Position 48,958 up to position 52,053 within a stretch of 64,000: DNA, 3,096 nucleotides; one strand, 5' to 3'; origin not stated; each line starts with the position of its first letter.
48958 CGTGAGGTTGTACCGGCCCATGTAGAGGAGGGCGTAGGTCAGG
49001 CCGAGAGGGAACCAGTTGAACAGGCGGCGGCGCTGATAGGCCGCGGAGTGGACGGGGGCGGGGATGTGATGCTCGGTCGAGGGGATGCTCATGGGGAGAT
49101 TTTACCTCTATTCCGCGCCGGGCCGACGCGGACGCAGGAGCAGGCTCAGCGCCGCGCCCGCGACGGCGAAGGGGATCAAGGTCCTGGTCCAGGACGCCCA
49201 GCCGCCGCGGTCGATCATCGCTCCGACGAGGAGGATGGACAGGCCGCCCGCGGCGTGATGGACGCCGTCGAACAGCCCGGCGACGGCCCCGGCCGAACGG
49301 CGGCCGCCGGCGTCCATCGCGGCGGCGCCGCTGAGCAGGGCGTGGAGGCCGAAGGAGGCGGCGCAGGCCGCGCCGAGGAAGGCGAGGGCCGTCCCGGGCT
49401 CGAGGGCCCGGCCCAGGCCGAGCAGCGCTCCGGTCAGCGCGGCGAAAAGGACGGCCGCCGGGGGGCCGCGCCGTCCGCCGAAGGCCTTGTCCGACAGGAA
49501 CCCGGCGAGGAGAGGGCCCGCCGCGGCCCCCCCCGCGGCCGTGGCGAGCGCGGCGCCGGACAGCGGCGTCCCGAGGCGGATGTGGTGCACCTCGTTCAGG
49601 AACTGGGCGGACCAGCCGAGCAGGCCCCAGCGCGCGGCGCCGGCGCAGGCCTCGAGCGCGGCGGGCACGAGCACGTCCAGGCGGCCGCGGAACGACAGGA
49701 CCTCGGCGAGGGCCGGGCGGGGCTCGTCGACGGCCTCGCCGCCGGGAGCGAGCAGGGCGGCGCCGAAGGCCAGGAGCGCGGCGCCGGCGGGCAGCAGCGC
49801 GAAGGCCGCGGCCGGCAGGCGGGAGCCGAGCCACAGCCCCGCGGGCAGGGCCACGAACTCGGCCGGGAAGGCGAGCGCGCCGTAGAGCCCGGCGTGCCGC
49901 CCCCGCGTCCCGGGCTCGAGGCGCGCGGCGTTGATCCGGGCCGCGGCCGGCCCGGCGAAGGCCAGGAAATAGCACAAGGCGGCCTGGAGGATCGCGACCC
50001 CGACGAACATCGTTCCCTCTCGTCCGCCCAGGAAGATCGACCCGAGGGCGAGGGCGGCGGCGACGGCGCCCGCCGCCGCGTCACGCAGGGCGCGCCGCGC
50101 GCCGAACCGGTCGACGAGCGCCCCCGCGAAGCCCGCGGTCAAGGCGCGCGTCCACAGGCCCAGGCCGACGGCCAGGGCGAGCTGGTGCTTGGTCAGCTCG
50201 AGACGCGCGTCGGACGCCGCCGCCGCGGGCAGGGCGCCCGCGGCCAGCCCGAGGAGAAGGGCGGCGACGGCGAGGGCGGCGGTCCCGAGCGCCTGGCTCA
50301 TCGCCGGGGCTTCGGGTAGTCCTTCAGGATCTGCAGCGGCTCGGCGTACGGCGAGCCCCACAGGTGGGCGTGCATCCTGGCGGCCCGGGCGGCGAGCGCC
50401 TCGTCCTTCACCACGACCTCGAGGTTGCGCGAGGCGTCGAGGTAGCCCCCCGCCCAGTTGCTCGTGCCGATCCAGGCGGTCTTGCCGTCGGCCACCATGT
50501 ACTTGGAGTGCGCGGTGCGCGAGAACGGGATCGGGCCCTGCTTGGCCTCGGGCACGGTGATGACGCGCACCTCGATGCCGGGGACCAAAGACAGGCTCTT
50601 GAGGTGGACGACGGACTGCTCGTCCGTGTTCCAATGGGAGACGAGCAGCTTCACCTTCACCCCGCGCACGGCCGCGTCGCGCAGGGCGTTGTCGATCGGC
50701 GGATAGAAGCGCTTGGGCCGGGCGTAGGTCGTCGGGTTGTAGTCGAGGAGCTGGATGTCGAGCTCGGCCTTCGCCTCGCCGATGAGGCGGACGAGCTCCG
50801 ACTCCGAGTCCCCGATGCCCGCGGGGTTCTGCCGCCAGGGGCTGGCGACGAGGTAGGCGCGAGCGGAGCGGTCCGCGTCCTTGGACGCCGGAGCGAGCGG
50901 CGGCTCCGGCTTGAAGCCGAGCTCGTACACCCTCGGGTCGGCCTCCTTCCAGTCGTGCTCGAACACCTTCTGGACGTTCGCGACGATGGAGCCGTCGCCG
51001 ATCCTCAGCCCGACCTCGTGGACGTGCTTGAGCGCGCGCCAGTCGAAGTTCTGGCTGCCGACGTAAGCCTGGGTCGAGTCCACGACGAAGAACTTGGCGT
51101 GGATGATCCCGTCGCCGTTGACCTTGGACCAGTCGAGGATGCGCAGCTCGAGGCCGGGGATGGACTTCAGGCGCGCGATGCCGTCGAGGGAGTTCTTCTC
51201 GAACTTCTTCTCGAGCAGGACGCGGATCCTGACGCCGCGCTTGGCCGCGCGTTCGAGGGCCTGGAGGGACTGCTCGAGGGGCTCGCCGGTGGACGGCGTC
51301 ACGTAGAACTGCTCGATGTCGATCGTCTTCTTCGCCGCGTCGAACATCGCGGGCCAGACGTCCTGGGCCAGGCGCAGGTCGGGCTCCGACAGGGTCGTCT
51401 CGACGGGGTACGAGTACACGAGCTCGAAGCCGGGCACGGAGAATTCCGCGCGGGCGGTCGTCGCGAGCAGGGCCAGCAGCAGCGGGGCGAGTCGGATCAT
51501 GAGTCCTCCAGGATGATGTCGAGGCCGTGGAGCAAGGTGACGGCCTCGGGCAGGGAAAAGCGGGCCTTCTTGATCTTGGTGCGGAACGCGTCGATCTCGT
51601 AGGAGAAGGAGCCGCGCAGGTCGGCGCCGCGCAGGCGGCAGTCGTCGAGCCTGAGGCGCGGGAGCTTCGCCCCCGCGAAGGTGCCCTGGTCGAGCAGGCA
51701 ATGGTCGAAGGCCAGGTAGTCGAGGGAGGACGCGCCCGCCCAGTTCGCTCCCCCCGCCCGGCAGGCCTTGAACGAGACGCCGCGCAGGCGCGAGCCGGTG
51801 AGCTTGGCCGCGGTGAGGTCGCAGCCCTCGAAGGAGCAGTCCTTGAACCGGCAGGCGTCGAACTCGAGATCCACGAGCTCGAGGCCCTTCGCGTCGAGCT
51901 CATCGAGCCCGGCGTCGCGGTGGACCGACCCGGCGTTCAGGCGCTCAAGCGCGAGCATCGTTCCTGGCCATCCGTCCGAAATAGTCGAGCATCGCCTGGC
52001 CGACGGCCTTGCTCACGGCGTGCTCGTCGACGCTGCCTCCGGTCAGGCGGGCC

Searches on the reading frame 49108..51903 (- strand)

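Call 70: search_protein_families(library=pfam, proteins=[window:49108-51903:-], max_evalue=0.00001)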
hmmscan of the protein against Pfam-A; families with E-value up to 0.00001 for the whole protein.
window:49108-51903:- (931 aa): 1 family
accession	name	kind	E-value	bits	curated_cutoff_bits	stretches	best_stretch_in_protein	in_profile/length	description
PF07690.21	MFS_1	-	4.6e-14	52.5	33.4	1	545-888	6-345/347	Major Facilitator Superfamily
